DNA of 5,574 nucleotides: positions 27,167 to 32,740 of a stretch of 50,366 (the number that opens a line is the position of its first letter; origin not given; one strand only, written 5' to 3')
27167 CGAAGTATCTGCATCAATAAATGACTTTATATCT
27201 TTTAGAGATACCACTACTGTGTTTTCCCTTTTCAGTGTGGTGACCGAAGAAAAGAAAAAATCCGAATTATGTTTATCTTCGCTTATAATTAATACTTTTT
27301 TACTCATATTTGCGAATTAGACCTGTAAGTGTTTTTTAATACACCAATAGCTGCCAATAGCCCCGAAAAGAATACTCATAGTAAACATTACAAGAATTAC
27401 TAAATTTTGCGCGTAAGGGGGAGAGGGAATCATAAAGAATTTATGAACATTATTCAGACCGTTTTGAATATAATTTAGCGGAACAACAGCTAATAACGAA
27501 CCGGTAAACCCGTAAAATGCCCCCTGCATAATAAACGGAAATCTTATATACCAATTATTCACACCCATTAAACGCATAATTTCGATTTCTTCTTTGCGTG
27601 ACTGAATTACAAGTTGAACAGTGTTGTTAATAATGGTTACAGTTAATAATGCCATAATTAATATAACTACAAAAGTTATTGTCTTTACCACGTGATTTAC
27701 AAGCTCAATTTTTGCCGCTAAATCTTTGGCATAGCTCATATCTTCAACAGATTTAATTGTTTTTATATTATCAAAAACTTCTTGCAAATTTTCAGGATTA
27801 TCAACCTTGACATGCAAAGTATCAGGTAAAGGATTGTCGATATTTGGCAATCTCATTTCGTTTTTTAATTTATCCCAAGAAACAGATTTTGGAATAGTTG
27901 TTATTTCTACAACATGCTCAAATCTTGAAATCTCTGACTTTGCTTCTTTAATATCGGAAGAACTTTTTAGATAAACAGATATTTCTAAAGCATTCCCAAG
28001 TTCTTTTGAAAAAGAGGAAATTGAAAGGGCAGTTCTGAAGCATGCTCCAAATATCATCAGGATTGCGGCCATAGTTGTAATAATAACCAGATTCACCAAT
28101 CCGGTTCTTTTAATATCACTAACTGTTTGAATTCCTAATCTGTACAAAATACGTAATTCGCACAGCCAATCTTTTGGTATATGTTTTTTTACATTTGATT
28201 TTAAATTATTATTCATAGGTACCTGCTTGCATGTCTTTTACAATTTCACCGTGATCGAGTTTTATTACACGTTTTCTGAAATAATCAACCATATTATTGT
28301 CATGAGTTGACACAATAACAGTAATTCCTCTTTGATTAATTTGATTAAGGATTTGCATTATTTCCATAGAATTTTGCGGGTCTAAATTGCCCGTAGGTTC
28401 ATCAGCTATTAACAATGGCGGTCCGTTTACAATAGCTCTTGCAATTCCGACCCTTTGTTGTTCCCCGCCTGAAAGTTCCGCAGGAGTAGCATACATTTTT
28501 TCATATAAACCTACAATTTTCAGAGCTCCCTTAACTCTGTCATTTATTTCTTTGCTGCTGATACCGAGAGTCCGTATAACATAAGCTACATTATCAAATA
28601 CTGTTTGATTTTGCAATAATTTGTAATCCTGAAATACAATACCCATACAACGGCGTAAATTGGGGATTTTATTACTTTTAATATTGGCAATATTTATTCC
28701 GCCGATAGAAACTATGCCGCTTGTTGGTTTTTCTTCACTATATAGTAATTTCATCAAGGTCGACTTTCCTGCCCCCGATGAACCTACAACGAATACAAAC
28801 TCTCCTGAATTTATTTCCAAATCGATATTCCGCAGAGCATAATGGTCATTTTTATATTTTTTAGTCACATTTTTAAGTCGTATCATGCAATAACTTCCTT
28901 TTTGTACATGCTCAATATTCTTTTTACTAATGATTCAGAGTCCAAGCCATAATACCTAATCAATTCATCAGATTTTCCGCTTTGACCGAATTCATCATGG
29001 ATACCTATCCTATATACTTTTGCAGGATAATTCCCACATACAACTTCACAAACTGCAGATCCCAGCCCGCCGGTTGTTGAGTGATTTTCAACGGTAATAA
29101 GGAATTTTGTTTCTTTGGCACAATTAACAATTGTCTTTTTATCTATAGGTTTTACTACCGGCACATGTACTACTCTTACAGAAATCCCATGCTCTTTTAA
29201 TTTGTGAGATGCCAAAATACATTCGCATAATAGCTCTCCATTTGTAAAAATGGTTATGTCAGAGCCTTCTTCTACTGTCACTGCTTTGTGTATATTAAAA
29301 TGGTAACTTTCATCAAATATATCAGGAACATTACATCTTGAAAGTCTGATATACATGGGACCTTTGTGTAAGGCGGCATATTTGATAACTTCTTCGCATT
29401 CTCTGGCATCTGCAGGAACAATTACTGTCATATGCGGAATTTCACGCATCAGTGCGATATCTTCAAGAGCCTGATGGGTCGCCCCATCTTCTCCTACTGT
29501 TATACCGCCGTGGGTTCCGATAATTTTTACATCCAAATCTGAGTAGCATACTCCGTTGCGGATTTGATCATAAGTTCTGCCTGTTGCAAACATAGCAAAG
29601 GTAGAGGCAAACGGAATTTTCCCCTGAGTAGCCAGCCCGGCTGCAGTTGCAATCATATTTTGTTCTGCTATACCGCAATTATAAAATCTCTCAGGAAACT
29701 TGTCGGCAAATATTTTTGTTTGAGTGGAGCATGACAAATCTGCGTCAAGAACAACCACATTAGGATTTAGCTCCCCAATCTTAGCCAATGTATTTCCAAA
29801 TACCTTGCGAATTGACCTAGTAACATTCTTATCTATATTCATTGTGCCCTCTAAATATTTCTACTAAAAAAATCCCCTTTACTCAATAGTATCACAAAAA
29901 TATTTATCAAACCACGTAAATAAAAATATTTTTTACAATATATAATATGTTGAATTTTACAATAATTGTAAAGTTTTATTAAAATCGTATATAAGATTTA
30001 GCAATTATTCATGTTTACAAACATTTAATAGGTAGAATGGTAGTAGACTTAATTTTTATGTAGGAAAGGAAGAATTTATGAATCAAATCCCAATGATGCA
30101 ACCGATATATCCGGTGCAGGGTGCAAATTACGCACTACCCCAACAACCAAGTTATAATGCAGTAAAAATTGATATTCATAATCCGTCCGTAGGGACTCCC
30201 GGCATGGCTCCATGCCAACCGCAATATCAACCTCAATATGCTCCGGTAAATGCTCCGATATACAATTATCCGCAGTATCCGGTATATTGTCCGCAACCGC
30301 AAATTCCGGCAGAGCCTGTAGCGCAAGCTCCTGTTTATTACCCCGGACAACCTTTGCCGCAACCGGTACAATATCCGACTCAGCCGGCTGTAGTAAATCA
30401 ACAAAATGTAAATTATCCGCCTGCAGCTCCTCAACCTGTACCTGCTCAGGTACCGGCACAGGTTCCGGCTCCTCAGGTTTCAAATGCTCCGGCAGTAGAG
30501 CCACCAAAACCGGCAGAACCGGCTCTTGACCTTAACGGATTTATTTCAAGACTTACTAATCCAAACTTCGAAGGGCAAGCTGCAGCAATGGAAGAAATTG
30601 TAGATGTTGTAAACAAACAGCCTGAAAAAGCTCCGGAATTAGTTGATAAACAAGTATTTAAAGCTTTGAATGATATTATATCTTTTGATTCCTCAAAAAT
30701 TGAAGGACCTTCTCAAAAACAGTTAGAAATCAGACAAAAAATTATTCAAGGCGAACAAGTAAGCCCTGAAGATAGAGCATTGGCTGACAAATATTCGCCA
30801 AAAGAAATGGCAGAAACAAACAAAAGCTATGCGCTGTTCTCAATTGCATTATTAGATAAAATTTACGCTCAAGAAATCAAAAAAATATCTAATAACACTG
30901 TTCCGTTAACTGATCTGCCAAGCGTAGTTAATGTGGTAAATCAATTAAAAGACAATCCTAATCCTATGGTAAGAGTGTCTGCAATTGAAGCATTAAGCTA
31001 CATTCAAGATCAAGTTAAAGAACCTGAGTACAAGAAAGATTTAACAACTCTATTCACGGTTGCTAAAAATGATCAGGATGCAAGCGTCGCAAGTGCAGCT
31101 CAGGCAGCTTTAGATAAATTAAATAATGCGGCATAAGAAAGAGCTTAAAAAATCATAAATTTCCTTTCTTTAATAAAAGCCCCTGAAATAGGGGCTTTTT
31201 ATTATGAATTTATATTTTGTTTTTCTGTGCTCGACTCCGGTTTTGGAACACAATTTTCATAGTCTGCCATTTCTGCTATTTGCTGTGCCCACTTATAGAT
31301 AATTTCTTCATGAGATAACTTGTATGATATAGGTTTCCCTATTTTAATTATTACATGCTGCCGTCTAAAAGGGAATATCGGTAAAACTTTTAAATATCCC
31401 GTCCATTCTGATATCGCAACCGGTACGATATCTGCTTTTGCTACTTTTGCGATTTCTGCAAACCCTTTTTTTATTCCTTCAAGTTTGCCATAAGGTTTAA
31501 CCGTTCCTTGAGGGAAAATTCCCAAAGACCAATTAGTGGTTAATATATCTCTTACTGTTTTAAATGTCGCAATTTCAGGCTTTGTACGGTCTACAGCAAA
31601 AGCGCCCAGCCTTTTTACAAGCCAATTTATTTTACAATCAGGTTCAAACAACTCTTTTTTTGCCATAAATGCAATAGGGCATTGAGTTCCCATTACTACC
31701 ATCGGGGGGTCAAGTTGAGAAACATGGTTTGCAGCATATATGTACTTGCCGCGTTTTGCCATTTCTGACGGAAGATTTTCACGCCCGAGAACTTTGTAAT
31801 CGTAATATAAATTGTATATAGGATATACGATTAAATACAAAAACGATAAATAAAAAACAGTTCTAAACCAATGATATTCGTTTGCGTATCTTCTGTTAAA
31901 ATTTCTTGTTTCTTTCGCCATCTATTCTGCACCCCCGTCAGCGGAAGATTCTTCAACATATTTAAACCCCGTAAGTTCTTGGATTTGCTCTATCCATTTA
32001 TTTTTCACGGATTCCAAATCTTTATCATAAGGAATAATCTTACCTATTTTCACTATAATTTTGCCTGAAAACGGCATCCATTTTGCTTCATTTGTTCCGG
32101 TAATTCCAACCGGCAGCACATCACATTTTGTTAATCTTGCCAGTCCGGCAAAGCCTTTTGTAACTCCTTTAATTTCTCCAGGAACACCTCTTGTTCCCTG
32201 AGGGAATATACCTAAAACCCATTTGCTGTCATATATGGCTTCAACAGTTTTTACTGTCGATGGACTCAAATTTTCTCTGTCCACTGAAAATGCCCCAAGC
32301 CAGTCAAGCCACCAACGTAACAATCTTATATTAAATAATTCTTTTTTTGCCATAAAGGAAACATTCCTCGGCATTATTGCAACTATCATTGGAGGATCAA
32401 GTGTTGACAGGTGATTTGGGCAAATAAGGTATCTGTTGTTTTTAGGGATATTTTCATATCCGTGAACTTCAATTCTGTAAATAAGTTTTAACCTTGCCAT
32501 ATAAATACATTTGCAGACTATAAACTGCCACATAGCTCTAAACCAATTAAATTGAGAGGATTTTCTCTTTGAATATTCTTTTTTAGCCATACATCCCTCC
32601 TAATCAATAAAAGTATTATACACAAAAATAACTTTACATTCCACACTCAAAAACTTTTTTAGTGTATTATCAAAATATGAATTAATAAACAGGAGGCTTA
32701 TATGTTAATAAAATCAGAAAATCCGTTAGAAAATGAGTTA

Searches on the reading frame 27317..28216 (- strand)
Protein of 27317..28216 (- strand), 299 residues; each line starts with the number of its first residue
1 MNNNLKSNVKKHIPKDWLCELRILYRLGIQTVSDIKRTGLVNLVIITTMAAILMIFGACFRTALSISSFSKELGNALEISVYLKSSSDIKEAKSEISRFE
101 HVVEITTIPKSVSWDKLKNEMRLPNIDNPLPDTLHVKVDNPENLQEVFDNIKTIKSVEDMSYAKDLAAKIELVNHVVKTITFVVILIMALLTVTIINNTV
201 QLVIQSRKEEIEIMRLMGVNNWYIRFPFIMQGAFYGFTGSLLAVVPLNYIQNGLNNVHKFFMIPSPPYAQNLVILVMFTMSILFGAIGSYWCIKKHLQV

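Call 8: search_protein_families(library=pfam, proteins=[window:27317-28216:-], max_evalue=0.001)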
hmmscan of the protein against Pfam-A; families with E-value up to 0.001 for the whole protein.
window:27317-28216:- (299 aa): 2 families
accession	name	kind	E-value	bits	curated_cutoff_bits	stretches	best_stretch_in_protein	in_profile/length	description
PF02687.27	FtsX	-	3.1e-15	56.7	25.5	1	183-295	2-114/120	FtsX-like permease C-terminal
PF18075.7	FtsX_ECD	-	8.5e-11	42.8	23.5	1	77-159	1-95/96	FtsX extracellular domain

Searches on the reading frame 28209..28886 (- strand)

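Call 9: search_protein_families(library=pfam, proteins=[window:28209-28886:-], max_evalue=0.001)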
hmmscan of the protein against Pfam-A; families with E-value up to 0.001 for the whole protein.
window:28209-28886:- (225 aa): 5 families
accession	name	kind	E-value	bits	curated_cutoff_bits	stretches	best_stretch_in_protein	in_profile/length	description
PF00005.33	ABC_tran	-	6.6e-35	121.1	25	1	18-165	1-136/137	ABC transporter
PF13304.12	AAA_21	-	3e-10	41.1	27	1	148-201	248-304/304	AAA domain, putative AbiEii toxin, Type IV TA system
PF02463.25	SMC_N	-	8.6e-09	35.6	40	1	16-203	13-205/220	RecF/RecN/SMC N terminal domain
PF03193.22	RsgA_GTPase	-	9.3e-05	22.8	30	1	13-55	92-133/174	RsgA GTPase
PF13191.12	AAA_16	-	0.00056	20.9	32.6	0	26-60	22-56/167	AAA ATPase domain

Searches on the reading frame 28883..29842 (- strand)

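Call 9: search_protein_families(library=pfam, proteins=[window:28883-29842:-], max_evalue=0.001)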
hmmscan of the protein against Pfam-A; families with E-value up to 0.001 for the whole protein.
window:28883-29842:- (319 aa): 3 families
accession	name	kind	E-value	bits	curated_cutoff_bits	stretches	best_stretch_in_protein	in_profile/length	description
PF02779.29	Transket_pyr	-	9.4e-49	165.8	27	1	10-173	4-173/174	Transketolase, pyrimidine binding domain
PF02780.25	Transketolase_C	-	5.1e-29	101.2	25.9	1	186-304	2-123/124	Transketolase, C-terminal domain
PF22613.1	Transketolase_C_1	-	6.1e-06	26.9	27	1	191-301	9-113/113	Transketolase-like TK C-terminal domain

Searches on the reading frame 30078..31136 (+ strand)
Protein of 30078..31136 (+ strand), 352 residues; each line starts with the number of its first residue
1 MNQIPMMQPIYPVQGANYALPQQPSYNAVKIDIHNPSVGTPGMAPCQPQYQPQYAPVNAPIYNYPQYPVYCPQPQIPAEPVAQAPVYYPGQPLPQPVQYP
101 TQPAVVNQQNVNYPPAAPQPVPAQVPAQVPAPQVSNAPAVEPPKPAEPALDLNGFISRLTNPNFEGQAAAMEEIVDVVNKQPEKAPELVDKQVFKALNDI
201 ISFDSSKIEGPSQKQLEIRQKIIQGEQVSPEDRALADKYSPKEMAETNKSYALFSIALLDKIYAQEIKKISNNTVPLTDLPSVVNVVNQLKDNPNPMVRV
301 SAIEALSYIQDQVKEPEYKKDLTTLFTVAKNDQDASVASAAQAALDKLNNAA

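Call 9: search_protein_families(library=pfam, proteins=[window:30078-31136:+], max_evalue=0.001)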
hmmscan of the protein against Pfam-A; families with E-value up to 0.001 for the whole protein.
window:30078-31136:+ (352 aa): 1 family
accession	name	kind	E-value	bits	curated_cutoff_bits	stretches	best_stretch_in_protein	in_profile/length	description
PF13646.12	HEAT_2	-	6.6e-05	23.6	27.7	1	281-345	30-87/88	HEAT repeats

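Call 12: search_protein_families(library=ncbifam, proteins=[window:30078-31136:+], max_evalue=0.01)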
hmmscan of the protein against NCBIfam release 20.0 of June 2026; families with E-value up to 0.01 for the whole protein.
window:30078-31136:+ (352 aa): 0 families

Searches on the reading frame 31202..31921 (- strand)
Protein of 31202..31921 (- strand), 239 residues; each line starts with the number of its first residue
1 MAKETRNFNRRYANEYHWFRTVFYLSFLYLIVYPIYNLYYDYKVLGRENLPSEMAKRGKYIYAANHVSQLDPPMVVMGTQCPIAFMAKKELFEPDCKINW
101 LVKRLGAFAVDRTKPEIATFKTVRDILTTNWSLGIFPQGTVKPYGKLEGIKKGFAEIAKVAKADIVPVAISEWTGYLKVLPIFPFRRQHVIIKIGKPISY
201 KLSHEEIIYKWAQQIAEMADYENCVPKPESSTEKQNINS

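Call 9: search_protein_families(library=pfam, proteins=[window:31202-31921:-], max_evalue=0.001)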
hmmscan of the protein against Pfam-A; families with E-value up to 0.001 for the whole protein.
window:31202-31921:- (239 aa): 1 family
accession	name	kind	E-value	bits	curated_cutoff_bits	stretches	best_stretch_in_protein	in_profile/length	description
PF01553.26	Acyltransferase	-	2.9e-21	76.1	23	1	43-171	3-132/132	Acyltransferase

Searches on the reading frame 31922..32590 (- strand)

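Call 9: search_protein_families(library=pfam, proteins=[window:31922-32590:-], max_evalue=0.001)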
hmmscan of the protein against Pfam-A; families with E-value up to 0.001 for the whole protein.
window:31922-32590:- (222 aa): 1 family
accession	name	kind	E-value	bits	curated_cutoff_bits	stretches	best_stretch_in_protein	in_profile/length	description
PF01553.26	Acyltransferase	-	1.7e-26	93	23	1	39-163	1-131/132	Acyltransferase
